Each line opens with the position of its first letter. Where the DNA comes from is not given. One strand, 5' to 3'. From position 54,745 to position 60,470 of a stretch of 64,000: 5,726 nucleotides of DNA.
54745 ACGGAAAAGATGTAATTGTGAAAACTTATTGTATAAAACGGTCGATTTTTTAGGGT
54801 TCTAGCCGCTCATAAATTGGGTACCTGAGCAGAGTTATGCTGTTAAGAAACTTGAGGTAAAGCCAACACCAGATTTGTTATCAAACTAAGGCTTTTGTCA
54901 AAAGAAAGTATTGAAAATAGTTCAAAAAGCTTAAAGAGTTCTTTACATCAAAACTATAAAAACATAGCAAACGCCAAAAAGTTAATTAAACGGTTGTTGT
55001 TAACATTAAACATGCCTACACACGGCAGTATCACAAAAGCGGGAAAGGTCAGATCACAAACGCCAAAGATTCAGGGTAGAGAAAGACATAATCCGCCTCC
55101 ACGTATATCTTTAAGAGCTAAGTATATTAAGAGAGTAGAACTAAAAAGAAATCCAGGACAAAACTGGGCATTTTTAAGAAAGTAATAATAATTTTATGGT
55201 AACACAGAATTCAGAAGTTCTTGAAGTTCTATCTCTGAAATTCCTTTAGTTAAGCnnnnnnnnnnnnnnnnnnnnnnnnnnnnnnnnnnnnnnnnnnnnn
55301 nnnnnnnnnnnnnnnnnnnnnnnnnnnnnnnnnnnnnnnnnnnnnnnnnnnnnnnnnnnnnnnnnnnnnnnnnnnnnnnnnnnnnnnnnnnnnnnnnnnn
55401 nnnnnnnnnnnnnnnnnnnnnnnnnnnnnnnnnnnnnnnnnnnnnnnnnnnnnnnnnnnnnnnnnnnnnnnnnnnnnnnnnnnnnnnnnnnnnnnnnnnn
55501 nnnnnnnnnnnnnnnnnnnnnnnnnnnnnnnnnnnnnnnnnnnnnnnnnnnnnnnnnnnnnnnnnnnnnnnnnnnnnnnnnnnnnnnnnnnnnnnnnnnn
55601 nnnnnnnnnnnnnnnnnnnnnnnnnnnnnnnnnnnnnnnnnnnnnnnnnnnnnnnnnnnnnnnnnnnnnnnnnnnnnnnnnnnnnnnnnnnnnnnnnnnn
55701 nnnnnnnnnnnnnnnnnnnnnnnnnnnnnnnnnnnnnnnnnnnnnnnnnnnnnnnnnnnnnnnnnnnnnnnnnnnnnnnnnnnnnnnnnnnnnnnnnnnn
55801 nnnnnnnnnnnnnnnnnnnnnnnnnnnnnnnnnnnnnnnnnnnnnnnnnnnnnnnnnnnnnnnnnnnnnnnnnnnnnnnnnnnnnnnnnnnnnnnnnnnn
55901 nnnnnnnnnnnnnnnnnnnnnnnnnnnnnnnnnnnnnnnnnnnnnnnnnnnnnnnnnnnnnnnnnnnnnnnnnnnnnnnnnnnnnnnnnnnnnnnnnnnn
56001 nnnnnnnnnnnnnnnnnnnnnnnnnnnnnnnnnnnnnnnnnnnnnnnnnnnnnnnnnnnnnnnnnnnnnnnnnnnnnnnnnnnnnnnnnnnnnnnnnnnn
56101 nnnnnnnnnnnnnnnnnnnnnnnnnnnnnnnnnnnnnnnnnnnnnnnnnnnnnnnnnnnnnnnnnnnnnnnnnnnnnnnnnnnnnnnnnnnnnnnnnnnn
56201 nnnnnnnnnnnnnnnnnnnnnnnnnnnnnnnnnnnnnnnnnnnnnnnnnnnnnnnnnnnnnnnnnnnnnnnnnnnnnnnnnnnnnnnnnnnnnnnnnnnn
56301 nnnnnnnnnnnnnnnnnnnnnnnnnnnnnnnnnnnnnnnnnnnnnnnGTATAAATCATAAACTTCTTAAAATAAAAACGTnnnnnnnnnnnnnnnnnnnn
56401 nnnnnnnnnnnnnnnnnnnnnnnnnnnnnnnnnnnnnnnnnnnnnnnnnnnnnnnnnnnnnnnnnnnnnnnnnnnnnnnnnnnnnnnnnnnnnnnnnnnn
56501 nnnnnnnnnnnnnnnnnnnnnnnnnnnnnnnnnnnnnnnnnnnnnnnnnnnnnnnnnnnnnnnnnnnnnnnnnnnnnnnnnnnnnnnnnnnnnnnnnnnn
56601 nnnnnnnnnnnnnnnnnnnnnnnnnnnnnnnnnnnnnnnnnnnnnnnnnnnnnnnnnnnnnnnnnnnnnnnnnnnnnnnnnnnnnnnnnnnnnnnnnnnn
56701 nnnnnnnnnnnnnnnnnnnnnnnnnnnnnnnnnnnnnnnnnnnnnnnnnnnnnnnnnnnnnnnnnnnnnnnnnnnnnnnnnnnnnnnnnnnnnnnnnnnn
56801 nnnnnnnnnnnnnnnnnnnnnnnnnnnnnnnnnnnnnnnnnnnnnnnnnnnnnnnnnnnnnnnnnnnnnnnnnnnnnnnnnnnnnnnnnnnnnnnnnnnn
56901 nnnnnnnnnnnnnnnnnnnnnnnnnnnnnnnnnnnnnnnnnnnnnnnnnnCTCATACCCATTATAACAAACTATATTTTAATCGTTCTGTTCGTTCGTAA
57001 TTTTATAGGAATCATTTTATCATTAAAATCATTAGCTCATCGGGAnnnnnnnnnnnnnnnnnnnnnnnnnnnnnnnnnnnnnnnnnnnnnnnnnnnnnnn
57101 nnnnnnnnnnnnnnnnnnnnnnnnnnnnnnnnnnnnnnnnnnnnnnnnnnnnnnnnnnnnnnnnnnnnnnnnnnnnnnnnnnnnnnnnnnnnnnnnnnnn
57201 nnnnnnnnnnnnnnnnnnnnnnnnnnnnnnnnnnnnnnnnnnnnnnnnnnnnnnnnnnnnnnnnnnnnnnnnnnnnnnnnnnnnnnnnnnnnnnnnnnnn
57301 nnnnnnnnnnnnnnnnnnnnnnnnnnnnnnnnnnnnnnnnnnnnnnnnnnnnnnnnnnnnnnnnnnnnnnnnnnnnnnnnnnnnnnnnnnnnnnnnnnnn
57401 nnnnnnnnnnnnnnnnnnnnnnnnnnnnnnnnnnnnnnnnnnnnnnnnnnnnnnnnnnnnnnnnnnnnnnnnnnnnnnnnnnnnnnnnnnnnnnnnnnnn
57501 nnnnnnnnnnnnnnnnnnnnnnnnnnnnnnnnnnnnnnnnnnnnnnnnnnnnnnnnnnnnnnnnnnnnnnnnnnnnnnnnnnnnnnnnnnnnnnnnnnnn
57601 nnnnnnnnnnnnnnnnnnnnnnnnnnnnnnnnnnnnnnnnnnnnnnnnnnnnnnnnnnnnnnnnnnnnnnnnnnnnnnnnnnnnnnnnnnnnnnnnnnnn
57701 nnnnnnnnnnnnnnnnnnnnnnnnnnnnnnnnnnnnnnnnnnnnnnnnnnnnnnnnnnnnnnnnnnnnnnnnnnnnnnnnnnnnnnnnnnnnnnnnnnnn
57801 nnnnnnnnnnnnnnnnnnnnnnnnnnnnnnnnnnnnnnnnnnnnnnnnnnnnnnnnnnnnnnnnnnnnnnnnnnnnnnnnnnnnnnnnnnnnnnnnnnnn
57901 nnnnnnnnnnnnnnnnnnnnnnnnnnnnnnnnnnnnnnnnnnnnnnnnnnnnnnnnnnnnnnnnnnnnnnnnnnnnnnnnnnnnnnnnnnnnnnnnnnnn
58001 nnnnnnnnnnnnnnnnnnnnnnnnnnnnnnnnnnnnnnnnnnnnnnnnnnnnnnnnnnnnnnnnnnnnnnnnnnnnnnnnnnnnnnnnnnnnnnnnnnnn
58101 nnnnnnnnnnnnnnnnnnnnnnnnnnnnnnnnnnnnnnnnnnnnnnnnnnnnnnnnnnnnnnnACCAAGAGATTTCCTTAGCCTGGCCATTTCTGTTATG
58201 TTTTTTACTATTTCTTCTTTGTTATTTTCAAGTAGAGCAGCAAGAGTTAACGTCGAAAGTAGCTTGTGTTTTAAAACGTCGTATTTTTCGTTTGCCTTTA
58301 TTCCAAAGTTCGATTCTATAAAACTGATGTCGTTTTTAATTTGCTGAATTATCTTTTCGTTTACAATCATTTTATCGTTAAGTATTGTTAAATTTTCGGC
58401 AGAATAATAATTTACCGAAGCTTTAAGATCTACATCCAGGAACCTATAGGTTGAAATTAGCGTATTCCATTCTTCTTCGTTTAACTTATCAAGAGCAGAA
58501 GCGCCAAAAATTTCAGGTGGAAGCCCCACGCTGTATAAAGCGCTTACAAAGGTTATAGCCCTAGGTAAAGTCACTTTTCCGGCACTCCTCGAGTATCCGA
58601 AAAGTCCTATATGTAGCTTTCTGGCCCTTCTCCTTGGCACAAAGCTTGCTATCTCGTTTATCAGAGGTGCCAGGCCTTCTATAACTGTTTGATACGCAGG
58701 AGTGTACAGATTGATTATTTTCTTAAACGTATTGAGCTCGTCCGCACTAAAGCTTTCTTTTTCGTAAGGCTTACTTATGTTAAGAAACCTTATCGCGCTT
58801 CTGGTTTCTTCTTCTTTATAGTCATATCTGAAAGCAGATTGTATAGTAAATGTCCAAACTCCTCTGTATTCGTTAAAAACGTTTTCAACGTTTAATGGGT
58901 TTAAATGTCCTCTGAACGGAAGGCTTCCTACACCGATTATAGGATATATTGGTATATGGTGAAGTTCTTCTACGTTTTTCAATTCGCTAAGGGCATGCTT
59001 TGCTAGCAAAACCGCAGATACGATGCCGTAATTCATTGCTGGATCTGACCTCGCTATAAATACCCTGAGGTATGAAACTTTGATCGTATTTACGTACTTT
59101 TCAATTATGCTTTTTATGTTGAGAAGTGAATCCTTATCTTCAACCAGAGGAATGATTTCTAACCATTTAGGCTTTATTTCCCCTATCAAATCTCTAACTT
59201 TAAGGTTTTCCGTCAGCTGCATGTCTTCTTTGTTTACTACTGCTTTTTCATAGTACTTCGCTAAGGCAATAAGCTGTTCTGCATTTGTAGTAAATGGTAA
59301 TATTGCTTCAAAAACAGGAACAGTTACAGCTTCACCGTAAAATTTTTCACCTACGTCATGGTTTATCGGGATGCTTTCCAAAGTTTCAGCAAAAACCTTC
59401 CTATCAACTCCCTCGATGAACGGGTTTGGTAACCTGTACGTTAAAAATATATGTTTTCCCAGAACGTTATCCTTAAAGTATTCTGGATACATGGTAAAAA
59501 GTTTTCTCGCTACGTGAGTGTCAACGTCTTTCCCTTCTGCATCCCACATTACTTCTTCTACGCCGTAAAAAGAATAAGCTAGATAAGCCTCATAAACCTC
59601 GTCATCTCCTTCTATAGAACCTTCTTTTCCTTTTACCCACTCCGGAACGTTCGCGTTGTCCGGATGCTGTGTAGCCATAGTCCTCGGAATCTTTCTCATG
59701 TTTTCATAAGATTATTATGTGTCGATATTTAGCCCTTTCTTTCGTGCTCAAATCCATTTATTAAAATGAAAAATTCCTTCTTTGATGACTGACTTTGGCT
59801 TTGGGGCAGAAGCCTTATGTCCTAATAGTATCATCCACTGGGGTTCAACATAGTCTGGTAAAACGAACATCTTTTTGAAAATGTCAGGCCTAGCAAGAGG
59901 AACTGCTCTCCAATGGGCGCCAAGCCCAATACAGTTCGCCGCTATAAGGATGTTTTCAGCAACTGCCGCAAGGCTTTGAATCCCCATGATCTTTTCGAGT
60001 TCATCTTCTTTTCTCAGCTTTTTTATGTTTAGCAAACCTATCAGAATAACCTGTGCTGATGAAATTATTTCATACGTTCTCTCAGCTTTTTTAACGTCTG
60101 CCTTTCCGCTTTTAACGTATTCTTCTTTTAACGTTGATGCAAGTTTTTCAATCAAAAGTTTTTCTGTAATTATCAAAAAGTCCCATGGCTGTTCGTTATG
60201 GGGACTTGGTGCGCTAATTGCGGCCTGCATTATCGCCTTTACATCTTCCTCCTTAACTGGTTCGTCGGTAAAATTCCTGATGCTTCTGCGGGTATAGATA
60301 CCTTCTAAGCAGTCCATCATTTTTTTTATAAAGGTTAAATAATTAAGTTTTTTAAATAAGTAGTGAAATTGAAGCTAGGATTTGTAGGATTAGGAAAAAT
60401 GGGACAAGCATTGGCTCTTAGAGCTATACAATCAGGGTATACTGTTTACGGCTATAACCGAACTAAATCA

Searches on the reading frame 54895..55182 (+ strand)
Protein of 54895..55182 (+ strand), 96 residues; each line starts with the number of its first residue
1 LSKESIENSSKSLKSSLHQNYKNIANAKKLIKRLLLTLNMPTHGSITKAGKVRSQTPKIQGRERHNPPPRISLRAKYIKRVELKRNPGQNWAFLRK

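Call 62: search_protein_families(library=pfam, proteins=[window:54895-55182:+], max_evalue=0.00001)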
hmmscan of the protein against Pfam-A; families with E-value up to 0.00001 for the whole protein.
window:54895-55182:+ (96 aa): 1 family
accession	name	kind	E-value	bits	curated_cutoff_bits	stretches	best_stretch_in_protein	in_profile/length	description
PF04758.19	Ribosomal_S30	-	1e-10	42.1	27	1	42-84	2-45/58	Ribosomal protein S30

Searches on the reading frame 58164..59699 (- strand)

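Call 62: search_protein_families(library=pfam, proteins=[window:58164-59699:-], max_evalue=0.00001)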
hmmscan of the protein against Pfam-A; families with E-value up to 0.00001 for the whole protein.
window:58164-59699:- (512 aa): 1 family
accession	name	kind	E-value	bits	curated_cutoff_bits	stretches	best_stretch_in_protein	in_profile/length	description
PF14010.12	PEPcase_2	-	4.6e-195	649.3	25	1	4-512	1-493/493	Phosphoenolpyruvate carboxylase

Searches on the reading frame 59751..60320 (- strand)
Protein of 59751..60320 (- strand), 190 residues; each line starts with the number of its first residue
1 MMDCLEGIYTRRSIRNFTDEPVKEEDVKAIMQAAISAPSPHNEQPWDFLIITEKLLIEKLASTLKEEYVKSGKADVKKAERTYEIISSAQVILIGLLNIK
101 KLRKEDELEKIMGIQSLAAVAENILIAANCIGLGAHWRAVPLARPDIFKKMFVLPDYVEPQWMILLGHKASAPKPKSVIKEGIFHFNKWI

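Call 62: search_protein_families(library=pfam, proteins=[window:59751-60320:-], max_evalue=0.00001)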
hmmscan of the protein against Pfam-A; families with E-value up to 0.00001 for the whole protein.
window:59751-60320:- (190 aa): 2 families
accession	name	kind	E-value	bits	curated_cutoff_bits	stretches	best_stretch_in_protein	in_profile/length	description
PF00881.29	Nitroreductase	-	1.4e-23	84.4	23.5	1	8-168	1-167/167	Nitroreductase family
PF14512.11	TM1586_NiRdase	-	1.3e-06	28.6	27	0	24-54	157-188/215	Putative TM nitroreductase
